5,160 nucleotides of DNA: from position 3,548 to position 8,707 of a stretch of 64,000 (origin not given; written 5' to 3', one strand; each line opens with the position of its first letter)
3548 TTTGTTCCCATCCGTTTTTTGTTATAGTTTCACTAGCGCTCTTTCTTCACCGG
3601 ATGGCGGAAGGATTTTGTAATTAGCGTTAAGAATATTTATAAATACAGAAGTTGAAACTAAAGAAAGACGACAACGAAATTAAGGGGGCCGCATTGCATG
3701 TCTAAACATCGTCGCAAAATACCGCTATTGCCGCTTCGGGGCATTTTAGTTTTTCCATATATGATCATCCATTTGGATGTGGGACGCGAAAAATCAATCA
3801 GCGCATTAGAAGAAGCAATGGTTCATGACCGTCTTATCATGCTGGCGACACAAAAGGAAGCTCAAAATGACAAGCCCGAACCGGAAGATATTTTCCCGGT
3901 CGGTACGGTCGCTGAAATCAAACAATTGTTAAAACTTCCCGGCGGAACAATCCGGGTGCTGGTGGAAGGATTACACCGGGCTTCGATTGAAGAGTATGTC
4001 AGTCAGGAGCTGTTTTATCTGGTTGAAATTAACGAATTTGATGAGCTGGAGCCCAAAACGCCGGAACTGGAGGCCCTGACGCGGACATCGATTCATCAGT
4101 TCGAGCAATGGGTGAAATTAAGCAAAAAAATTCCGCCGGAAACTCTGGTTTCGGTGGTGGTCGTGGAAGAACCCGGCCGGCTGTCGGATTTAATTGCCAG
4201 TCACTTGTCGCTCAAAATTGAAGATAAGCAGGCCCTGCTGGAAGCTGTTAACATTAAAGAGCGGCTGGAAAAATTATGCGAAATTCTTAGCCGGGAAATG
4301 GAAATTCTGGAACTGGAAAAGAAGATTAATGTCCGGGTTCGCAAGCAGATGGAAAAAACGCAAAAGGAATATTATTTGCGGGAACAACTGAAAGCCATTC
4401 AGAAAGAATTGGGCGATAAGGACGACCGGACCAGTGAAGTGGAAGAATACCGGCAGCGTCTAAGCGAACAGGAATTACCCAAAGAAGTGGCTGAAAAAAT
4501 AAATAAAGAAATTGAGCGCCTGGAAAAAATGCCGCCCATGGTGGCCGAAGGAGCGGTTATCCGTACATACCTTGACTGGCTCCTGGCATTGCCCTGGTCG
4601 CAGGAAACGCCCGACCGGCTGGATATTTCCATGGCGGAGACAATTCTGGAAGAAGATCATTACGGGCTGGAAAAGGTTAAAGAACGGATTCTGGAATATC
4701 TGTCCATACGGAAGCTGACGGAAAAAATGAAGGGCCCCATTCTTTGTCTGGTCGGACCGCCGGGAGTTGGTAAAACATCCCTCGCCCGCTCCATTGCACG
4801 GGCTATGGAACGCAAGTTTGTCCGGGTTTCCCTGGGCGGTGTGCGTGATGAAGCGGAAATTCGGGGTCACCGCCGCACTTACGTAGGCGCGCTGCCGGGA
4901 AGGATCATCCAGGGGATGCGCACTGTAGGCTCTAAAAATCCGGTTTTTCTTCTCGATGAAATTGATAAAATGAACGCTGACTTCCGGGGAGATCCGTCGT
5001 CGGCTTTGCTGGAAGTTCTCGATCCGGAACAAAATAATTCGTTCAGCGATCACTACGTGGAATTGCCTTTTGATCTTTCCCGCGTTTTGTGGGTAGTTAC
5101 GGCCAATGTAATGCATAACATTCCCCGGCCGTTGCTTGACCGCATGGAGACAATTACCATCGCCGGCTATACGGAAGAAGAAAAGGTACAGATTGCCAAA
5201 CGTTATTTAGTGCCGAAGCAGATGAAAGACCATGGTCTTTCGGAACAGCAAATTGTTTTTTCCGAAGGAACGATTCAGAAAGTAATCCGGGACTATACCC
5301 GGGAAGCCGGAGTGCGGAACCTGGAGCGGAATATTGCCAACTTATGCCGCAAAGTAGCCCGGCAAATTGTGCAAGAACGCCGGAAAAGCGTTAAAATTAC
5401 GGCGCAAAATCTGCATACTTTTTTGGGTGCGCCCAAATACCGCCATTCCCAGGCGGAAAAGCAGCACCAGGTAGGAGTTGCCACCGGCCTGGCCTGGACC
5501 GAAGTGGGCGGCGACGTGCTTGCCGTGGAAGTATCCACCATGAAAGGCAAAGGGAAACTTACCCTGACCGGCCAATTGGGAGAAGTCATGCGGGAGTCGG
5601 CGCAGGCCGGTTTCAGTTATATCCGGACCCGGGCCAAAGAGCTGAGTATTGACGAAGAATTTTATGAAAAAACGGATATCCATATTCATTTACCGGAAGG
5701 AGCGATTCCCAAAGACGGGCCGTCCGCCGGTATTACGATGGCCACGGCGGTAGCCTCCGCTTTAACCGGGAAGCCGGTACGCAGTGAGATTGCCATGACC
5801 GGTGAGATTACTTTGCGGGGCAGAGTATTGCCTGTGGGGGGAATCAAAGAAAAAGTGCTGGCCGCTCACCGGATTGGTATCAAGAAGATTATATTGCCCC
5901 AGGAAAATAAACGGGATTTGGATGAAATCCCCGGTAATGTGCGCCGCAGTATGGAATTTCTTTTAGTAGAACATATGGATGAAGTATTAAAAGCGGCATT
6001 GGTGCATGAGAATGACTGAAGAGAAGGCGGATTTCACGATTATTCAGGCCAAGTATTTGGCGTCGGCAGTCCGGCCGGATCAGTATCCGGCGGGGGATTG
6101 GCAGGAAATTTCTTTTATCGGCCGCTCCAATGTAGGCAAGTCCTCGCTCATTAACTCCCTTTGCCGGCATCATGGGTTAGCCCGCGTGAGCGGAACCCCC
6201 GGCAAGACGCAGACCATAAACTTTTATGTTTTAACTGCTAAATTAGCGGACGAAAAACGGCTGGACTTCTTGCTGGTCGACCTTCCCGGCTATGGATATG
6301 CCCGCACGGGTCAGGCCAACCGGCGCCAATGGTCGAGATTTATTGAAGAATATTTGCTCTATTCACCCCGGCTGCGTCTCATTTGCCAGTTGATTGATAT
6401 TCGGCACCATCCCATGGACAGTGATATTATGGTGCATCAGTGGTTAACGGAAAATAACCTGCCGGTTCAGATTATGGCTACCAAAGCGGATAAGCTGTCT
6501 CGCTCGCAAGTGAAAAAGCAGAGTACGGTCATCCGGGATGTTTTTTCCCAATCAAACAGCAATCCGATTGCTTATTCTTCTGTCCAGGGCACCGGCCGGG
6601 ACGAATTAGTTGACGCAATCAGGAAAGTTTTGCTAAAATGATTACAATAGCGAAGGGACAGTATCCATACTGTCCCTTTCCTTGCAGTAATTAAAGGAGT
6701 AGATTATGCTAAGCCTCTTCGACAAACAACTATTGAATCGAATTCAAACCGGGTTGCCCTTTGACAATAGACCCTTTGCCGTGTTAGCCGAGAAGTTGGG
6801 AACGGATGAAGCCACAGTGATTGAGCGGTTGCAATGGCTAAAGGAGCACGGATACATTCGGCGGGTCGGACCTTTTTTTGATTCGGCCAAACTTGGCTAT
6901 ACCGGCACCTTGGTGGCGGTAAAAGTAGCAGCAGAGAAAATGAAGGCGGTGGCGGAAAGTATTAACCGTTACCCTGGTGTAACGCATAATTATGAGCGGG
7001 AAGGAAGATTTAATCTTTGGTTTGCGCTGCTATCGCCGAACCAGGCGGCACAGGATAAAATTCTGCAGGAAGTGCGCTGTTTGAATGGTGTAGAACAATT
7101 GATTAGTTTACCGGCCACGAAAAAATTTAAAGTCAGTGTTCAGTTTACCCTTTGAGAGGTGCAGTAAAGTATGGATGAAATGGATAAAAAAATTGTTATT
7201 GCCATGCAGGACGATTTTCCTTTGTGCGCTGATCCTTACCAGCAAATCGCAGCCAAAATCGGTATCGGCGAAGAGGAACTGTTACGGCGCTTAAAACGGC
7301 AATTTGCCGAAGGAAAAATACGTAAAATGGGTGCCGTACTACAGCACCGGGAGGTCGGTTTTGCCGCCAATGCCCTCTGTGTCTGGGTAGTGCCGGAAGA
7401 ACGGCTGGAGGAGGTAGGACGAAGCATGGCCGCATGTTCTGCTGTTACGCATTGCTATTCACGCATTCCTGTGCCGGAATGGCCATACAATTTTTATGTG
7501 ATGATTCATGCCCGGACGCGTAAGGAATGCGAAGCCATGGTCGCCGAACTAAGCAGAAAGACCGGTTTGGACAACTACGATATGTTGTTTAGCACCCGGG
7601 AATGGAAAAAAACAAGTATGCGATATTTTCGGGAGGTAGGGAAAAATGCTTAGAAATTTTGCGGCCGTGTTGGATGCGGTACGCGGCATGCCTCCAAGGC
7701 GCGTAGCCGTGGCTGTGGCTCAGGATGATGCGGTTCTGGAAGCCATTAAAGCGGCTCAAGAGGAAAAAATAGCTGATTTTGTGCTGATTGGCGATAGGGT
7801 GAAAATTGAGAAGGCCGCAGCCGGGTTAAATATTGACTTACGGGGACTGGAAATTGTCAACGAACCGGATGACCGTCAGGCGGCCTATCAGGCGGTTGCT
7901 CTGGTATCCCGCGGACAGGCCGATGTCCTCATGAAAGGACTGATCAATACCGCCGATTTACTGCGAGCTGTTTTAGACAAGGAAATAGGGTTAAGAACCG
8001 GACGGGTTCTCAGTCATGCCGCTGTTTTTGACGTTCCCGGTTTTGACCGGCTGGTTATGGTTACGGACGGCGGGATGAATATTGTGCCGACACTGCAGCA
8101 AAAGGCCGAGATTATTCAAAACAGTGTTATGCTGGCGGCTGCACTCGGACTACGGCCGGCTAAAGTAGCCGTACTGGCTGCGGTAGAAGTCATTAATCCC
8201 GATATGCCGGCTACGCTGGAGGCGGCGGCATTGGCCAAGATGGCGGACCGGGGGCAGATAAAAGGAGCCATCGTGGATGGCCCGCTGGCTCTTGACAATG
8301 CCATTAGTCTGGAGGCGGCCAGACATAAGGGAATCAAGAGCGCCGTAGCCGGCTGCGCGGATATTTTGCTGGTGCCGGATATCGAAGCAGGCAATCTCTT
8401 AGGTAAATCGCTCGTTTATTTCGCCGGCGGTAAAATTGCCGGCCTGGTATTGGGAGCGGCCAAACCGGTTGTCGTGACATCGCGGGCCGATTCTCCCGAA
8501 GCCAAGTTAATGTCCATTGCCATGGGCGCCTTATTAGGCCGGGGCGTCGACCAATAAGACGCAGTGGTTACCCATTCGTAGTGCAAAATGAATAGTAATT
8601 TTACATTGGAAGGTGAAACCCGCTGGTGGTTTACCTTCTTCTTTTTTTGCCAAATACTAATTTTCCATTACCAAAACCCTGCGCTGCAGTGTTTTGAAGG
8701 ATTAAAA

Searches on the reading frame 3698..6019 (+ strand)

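Call 48: search_protein_families(library=pfam, proteins=[window:3698-6019:+], max_evalue=0.00001)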
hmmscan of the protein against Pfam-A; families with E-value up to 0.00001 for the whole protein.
window:3698-6019:+ (773 aa): 8 families
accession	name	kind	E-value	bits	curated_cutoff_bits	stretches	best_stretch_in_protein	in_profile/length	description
PF05362.19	Lon_C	-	1.1e-97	326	21.1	1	566-769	1-204/205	Lon protease (S16) C-terminal proteolytic domain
PF02190.22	LON_substr_bdg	-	5.5e-53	180.3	28.7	1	7-199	1-200/200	ATP-dependent protease La (LON) substrate-binding domain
PF00004.35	AAA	-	4.9e-25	88.9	21.2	1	349-487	1-127/131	ATPase family associated with various cellular activities (AAA)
PF22667.2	Lon_lid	-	2.6e-23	81.9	27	1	510-563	1-55/57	Lon protease AAA+ ATPase lid domain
PF13541.12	ChlI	-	1.8e-11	44.4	27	1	610-737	1-121/121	Subunit ChlI of Mg-chelatase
PF07728.20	AAA_5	-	2e-08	34.8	22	1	349-429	2-82/139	AAA domain (dynein-related subfamily)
PF08298.17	AAA_PrkA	-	1.7e-06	27.8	25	1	319-374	58-113/358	PrkA AAA domain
PF13191.12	AAA_16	-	4.2e-06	27.8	32.6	0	342-382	21-60/167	AAA ATPase domain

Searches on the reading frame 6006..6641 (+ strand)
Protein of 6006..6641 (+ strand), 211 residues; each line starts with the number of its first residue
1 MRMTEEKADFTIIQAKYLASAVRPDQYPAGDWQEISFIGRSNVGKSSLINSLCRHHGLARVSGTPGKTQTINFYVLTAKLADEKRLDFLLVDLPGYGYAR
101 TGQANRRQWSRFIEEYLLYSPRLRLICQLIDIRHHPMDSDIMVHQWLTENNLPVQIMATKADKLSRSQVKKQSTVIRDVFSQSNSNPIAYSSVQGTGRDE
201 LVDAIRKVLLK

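Call 48: search_protein_families(library=pfam, proteins=[window:6006-6641:+], max_evalue=0.00001)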
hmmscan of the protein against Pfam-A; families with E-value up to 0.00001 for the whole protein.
window:6006-6641:+ (211 aa): 3 families
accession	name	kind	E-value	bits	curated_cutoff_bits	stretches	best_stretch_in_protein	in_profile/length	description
PF01926.29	MMR_HSR1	-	3e-18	66.4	21.9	1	35-160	2-113/113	50S ribosome-binding GTPase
PF02421.24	FeoB_N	-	5e-07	29.8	27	1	34-204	2-155/156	Ferrous iron transport protein B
PF03193.22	RsgA_GTPase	-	4.1e-06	27.2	30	0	35-56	109-130/174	RsgA GTPase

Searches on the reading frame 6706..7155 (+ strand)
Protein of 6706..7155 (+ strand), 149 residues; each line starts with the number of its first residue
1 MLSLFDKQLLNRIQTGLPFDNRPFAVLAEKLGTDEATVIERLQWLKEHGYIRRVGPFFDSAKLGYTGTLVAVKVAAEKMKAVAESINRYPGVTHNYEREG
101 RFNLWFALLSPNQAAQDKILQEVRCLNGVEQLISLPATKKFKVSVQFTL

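Call 48: search_protein_families(library=pfam, proteins=[window:6706-7155:+], max_evalue=0.00001)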
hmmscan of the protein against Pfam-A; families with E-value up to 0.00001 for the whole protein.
window:6706-7155:+ (149 aa): 2 families
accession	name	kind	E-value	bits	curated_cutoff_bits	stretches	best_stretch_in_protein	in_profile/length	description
PF17805.7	AsnC_trans_reg2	-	1e-19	70.9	27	1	62-142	1-86/86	AsnC-like ligand binding domain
PF22451.2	NirdL-like_HTH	-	5.8e-19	67.8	27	1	6-52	1-47/47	Siroheme decarboxylase NirDL-like HTH domain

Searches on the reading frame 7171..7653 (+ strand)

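Call 48: search_protein_families(library=pfam, proteins=[window:7171-7653:+], max_evalue=0.00001)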
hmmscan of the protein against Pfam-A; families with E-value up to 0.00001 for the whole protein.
window:7171-7653:+ (160 aa): 3 families
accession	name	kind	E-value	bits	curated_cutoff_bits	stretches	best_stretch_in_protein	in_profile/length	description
PF17805.7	AsnC_trans_reg2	-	1.2e-33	115.5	27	1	62-146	2-86/86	AsnC-like ligand binding domain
PF22451.2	NirdL-like_HTH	-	9.4e-15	54.4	27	1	5-51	1-47/47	Siroheme decarboxylase NirDL-like HTH domain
PF13404.12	HTH_AsnC-type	-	8.6e-08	32.3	27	1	1-43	1-40/42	AsnC-type helix-turn-helix domain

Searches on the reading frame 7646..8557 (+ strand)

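Call 48: search_protein_families(library=pfam, proteins=[window:7646-8557:+], max_evalue=0.00001)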
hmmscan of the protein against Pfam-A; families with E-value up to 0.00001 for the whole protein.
window:7646-8557:+ (303 aa): 1 family
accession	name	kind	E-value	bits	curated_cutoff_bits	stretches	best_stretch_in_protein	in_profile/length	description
PF01515.24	PTA_PTB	-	4.9e-53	181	24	2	78-294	103-318/319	Phosphate acetyl/butaryl transferase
